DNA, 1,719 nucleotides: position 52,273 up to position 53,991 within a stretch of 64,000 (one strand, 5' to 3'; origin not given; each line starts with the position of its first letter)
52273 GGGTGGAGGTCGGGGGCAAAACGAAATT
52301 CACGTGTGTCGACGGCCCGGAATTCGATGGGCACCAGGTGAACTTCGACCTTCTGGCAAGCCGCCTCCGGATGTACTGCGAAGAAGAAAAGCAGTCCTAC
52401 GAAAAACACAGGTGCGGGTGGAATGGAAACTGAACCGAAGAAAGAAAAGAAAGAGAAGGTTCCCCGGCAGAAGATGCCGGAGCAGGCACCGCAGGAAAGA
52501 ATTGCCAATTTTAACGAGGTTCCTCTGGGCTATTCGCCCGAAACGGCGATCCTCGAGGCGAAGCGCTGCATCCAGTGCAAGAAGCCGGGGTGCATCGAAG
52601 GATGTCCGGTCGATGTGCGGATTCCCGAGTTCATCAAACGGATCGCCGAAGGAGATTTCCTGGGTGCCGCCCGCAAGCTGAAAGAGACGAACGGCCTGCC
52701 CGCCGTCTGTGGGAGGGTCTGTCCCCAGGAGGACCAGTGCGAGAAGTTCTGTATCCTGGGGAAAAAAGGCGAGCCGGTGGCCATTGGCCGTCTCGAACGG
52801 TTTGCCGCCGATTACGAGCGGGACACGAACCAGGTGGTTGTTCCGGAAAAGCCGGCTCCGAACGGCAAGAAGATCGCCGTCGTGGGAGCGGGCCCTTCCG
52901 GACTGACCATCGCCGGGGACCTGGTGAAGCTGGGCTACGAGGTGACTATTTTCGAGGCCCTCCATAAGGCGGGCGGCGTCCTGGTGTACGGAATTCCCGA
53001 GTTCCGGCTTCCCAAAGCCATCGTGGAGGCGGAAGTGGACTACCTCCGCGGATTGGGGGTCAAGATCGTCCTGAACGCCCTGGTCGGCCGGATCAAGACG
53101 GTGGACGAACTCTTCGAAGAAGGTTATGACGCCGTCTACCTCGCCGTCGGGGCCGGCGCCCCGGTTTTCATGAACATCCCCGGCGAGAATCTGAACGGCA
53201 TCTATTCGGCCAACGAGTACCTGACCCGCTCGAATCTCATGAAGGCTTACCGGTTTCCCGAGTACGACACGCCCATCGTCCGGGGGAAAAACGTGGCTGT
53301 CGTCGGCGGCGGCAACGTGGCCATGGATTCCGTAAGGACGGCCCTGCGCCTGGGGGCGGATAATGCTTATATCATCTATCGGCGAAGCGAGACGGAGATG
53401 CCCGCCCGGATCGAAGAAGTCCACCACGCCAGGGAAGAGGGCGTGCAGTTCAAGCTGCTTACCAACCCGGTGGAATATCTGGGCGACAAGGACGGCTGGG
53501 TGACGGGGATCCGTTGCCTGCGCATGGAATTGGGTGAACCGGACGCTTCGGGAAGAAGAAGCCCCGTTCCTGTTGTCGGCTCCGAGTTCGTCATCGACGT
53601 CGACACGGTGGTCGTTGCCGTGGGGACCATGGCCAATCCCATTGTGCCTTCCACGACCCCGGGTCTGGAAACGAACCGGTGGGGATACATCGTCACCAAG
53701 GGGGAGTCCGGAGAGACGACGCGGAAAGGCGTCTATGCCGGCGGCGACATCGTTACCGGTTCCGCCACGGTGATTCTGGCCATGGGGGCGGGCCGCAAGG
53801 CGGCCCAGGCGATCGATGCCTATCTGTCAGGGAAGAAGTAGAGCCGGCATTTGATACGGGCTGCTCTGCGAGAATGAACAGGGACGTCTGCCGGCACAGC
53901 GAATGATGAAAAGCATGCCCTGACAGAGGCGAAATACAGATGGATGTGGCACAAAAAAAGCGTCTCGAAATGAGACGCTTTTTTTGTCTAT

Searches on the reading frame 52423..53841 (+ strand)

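Call 79: search_protein_families(library=pfam, proteins=[window:52423-53841:+], max_evalue=0.001)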
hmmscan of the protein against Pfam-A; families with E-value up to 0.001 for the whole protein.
window:52423-53841:+ (472 aa): 9 families
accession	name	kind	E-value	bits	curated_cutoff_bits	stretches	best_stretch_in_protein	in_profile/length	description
PF14691.11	Fer4_20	-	3.5e-43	146.4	25.8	1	26-135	1-111/113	Dihydroprymidine dehydrogenase domain II, 4Fe-4S cluster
PF07992.20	Pyr_redox_2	-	6.3e-35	121.4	26.1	2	229-457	94-291/291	Pyridine nucleotide-disulphide oxidoreductase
PF00070.33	Pyr_redox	-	3.6e-14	53.5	22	2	150-227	1-69/82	Pyridine nucleotide-disulphide oxidoreductase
PF13738.12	Pyr_redox_3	-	9.6e-07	28.8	30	0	146-178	162-194/305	Pyridine nucleotide-disulphide oxidoreductase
PF13450.12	NAD_binding_8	-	1.4e-06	28.9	21.9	1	153-185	1-33/68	NAD(P)-binding Rossmann-like domain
PF13241.12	NAD_binding_7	-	3e-05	25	22.1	0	286-317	5-36/104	Putative NAD(P)-binding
PF01266.30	DAO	-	0.0001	22.4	27.9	0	150-183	1-34/353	FAD dependent oxidoreductase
PF01262.27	AlaDh_PNT_C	-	0.00055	19.9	23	0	285-314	25-54/214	Alanine dehydrogenase/PNT, C-terminal domain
PF01946.23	Thi4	-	0.00097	18.9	26.2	0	150-214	19-83/235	Thi4 family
